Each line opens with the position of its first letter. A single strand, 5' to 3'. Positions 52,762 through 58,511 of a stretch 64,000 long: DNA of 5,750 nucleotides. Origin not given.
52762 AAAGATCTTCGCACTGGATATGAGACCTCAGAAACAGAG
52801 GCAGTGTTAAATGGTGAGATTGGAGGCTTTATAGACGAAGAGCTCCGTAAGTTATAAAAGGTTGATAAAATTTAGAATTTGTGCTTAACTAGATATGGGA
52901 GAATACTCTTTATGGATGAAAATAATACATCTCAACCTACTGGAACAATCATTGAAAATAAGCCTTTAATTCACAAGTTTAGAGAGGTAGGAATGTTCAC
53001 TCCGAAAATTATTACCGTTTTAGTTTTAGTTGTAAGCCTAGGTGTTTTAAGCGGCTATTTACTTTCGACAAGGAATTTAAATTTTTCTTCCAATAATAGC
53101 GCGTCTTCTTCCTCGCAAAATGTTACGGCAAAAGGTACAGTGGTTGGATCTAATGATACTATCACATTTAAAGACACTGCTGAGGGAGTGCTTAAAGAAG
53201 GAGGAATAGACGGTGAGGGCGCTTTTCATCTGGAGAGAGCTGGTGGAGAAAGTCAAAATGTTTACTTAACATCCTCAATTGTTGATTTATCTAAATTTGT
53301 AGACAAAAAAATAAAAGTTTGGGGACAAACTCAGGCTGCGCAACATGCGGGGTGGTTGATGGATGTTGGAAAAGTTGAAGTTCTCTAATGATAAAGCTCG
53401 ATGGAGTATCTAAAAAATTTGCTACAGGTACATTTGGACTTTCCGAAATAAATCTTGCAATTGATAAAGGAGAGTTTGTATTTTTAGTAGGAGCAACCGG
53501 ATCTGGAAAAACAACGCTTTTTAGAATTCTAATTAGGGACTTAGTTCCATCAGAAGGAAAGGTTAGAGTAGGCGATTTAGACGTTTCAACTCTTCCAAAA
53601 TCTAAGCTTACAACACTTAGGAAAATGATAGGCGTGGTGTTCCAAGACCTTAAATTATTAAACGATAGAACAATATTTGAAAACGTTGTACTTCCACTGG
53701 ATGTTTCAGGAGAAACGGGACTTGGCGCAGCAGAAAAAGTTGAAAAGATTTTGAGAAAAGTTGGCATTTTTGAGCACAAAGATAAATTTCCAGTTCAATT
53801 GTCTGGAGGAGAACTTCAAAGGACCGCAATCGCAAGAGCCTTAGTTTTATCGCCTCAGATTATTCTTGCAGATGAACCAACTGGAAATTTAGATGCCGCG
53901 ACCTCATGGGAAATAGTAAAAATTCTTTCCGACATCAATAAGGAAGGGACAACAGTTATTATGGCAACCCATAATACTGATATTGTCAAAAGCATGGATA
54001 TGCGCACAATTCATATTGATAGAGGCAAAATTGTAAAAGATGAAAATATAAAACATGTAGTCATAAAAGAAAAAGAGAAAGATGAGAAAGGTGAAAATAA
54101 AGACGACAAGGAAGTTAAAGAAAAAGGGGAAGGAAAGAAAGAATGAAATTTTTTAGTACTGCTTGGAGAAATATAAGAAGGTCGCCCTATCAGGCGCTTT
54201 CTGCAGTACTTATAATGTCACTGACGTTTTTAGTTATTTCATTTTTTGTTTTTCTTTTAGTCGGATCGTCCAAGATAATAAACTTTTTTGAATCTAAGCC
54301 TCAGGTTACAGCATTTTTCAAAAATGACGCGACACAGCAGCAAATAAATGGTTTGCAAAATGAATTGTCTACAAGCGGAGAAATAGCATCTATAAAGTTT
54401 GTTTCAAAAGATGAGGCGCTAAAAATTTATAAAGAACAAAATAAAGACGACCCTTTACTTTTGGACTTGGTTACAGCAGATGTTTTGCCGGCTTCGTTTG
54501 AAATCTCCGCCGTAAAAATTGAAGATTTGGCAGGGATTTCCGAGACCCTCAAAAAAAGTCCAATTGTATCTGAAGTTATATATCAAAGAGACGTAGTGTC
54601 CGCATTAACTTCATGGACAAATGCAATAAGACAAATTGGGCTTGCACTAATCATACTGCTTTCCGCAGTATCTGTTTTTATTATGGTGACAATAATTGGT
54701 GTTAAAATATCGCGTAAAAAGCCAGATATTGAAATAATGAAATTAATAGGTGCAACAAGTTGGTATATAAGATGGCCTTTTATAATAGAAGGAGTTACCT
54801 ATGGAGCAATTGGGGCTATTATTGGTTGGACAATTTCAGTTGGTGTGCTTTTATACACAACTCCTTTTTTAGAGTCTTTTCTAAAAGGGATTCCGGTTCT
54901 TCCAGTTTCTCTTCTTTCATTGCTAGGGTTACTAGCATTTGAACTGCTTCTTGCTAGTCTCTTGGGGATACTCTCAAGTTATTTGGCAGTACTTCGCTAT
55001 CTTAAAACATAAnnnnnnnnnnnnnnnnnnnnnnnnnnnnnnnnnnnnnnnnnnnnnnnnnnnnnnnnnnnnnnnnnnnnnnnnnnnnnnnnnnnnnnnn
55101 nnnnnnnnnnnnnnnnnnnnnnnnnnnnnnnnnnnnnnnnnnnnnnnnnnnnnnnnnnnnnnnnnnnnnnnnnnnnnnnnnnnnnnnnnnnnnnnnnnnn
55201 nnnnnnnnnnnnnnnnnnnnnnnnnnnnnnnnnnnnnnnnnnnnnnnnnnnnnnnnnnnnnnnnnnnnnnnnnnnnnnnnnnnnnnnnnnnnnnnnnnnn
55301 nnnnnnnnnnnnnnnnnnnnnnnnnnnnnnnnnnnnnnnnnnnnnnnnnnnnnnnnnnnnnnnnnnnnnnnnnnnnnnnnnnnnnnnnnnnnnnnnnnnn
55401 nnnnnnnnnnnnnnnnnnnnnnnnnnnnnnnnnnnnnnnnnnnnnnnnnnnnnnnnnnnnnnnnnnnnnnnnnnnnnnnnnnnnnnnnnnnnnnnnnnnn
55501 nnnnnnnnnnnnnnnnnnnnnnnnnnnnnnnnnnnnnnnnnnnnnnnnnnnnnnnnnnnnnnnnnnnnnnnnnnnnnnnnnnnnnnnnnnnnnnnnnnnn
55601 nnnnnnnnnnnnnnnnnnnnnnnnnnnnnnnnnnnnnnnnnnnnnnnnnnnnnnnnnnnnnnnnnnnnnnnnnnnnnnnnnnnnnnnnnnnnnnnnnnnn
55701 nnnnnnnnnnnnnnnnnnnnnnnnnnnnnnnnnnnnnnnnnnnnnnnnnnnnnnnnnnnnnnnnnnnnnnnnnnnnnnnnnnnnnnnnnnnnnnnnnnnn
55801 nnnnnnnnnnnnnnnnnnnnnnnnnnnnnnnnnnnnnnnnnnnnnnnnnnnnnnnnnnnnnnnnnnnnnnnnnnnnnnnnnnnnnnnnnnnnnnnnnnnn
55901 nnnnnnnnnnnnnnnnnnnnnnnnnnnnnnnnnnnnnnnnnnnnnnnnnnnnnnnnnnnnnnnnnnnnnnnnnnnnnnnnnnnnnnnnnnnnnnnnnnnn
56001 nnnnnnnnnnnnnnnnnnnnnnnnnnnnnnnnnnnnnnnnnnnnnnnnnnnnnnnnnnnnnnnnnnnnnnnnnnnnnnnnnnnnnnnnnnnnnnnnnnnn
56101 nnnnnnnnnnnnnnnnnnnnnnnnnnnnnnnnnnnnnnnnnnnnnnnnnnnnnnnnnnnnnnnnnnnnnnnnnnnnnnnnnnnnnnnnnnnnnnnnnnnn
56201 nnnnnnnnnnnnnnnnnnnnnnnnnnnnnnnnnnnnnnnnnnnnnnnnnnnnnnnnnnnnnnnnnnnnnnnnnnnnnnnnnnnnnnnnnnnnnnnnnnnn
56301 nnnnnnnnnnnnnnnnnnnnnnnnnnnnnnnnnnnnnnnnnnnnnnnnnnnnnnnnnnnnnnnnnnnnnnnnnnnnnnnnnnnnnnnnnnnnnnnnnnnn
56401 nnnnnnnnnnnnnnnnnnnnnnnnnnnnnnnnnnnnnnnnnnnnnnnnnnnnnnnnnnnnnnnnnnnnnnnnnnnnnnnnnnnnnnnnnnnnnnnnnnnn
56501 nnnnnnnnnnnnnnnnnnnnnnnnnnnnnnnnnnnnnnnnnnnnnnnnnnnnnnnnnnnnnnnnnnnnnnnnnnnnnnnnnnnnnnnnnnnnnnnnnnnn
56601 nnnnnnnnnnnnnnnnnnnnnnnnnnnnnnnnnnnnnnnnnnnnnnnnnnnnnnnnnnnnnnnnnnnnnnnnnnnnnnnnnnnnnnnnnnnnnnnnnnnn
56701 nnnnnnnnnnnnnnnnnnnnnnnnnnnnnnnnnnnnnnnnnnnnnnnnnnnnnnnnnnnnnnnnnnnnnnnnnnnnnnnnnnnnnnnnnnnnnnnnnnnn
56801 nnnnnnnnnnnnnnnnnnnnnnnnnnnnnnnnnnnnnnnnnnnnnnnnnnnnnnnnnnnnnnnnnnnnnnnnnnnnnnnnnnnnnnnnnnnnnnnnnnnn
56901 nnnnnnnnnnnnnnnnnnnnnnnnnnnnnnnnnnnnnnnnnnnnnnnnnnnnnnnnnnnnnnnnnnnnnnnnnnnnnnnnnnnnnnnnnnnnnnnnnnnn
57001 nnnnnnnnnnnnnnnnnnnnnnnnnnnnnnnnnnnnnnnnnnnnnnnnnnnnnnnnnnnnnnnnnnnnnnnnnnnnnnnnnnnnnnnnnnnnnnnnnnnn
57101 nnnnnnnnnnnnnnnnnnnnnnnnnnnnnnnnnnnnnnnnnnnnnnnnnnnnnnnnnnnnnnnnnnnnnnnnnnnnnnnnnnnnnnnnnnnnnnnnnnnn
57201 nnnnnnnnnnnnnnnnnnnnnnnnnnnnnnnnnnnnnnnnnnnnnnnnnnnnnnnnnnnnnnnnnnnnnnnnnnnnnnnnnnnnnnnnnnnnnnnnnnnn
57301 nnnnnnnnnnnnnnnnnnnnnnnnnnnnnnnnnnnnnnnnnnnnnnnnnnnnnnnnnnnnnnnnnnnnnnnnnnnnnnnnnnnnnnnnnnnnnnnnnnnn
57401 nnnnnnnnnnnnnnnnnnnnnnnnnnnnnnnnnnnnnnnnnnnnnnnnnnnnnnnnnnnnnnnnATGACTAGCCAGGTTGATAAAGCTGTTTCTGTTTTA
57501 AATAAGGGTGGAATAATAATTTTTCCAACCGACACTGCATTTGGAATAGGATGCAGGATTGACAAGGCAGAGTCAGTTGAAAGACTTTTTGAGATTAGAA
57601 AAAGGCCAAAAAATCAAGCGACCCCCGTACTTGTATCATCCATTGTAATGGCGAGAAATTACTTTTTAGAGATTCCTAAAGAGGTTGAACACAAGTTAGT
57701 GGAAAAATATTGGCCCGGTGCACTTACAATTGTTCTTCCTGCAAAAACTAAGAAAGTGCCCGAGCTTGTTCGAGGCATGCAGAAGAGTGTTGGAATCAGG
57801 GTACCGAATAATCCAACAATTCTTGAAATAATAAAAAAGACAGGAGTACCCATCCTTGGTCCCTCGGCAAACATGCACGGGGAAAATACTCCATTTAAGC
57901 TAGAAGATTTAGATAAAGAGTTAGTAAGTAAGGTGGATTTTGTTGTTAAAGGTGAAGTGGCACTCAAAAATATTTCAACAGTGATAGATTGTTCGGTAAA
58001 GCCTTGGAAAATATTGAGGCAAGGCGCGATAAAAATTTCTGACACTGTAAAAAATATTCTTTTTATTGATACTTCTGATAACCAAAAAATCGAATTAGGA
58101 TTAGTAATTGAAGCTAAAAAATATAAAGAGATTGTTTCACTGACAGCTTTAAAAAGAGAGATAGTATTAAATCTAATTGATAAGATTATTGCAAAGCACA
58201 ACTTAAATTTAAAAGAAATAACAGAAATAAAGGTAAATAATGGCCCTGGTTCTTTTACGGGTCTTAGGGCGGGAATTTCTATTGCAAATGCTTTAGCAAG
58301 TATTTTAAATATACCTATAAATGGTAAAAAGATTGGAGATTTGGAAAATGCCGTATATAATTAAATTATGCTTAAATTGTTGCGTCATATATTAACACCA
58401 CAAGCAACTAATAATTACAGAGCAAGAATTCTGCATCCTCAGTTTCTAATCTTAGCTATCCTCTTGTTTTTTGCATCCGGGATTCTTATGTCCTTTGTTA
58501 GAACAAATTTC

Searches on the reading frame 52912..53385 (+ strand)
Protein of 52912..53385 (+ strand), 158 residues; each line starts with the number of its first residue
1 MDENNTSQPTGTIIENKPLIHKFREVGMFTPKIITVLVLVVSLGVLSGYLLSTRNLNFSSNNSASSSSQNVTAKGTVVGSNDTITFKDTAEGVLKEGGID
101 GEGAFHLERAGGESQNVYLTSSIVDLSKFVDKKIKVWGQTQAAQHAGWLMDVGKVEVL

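Call 48: search_protein_families(library=pfam, max_evalue=0.01, proteins=[window:52912-53385:+])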
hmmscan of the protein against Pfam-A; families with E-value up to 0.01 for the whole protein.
window:52912-53385:+ (158 aa): 0 families

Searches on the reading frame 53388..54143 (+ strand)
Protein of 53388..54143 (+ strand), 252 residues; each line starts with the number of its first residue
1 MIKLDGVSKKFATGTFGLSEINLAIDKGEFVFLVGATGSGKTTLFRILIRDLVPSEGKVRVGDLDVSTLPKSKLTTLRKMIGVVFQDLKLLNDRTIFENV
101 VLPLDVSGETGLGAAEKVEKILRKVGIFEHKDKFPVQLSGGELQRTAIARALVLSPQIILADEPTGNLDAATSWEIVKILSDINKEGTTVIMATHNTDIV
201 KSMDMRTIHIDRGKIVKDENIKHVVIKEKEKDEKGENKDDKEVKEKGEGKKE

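Call 3: search_protein_families(library=pfam, proteins=[window:53388-54143:+], max_evalue=10)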
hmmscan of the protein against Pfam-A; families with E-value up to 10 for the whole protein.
window:53388-54143:+ (252 aa): 30 families (the best 25 are shown)
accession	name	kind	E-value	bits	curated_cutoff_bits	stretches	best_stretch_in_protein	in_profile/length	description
PF00005.33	ABC_tran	-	3.4e-32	112.4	25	1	18-165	1-136/137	ABC transporter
PF13304.12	AAA_21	-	1.6e-06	28.9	27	2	30-87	1-62/304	AAA domain, putative AbiEii toxin, Type IV TA system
PF20720.3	nSTAND3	-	7.3e-05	23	27.2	1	24-55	13-44/155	Novel STAND NTPase 3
PF02463.25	SMC_N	-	9.2e-05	22.4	40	1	29-205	25-207/220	RecF/RecN/SMC N terminal domain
PF25199.1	nSTAND_NTPase5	-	0.00013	22.2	34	1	26-64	39-76/145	Novel STAND NTPase 5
PF00270.35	DEAD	-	0.0002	21.6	26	1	25-228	11-125/167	DEAD/DEAH box helicase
PF13401.12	AAA_22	-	0.00024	21.9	27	1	28-127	5-60/130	AAA domain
PF13191.12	AAA_16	-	0.0013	19.6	32.6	1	27-67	23-63/167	AAA ATPase domain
PF00931.28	NB-ARC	-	0.003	17.3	23.5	1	28-52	18-42/248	NB-ARC domain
PF00004.35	AAA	-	0.0031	18.4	21.2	1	31-72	1-37/131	ATPase family associated with various cellular activities (AAA)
PF06414.18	Zeta_toxin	-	0.0033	17.3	22.3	1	30-62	18-50/199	Zeta toxin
PF02367.23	TsaE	-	0.004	17.6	26.6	1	22-53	15-46/128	Threonylcarbamoyl adenosine biosynthesis protein TsaE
PF13555.12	AAA_29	-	0.0054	16.9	27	1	24-55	18-49/61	P-loop containing region of AAA domain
PF13481.12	AAA_25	-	0.01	15.9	27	1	25-45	30-50/195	AAA domain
PF24389.1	ORC-CDC6-like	-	0.011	14.9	27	1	29-48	34-52/571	ORC-CDC6-like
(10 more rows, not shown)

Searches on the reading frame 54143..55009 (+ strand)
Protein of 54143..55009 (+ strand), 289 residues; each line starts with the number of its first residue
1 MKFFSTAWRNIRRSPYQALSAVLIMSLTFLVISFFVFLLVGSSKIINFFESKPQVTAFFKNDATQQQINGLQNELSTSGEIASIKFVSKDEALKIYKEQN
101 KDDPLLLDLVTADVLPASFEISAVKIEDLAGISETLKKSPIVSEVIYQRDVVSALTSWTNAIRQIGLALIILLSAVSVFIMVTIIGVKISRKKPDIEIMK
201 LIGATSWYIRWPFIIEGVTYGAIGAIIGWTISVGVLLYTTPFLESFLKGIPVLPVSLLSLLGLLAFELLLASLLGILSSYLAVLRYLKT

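Call 3: search_protein_families(library=pfam, proteins=[window:54143-55009:+], max_evalue=10)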
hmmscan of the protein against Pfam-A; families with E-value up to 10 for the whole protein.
window:54143-55009:+ (289 aa): 3 families
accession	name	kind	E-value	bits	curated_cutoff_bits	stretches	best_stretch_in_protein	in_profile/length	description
PF18075.7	FtsX_ECD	-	1.1e-19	71.2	23.5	1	54-145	2-96/96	FtsX extracellular domain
PF02687.27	FtsX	-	4.6e-12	46.5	25.5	1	168-282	2-115/120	FtsX-like permease C-terminal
PF01741.23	MscL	-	0.086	13.6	27.4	1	19-52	71-99/123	Large-conductance mechanosensitive channel, MscL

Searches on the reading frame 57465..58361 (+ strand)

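Call 48: search_protein_families(library=pfam, max_evalue=0.01, proteins=[window:57465-58361:+])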
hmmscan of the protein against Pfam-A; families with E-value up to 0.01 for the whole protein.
window:57465-58361:+ (299 aa): 2 families
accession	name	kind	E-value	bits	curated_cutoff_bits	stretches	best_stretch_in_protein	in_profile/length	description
PF01300.24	Sua5_yciO_yrdC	-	7.2e-51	172.6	25.1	1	11-187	2-178/178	Telomere recombination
PF00814.31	TsaD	-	2.9e-12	47.3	24.8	1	231-285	30-84/264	tRNA N6-adenosine threonylcarbamoyltransferase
